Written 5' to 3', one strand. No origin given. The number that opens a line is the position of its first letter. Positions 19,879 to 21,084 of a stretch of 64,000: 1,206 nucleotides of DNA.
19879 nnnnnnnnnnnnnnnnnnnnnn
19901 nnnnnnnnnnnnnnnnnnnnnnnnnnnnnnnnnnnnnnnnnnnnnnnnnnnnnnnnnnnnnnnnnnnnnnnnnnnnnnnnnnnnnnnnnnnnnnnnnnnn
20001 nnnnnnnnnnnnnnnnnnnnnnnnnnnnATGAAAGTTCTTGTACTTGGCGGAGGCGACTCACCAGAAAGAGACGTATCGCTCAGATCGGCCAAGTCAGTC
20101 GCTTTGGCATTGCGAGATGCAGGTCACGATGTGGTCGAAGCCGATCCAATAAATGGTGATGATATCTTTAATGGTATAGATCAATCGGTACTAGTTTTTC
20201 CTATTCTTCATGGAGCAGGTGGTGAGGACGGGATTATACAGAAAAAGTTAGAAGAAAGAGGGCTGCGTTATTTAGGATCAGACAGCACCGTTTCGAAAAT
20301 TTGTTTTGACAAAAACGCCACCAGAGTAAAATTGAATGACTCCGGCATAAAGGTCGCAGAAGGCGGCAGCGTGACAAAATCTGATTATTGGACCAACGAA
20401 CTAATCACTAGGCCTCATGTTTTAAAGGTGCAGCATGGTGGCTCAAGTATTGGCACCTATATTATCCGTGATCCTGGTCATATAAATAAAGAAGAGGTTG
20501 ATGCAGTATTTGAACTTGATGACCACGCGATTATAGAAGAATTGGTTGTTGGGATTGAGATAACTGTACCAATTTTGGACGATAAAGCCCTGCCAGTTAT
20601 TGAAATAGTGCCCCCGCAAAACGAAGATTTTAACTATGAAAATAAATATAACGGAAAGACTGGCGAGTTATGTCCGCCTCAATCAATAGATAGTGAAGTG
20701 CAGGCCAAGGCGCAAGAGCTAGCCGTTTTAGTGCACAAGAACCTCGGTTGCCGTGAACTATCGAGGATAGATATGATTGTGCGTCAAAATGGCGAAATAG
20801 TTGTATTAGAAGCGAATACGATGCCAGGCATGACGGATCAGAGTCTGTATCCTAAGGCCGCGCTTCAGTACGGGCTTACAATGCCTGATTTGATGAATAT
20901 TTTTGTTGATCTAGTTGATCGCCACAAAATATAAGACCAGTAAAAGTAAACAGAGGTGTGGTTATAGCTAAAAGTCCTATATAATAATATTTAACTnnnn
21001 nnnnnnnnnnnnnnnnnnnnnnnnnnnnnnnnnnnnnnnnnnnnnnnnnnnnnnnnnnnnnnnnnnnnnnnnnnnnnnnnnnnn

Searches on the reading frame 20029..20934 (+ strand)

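Call 65: search_protein_families(library=pfam, proteins=[window:20029-20934:+], max_evalue=0.001)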
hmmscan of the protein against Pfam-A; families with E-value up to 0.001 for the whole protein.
window:20029-20934:+ (301 aa): 2 families
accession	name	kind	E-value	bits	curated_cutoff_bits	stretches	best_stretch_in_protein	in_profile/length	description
PF07478.18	Dala_Dala_lig_C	-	7e-38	130.6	24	1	122-293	22-203/204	D-ala D-ala ligase C-terminus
PF01820.27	Dala_Dala_lig_N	-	1.5e-15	58.2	34.6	2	54-84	91-121/121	D-ala D-ala ligase N-terminus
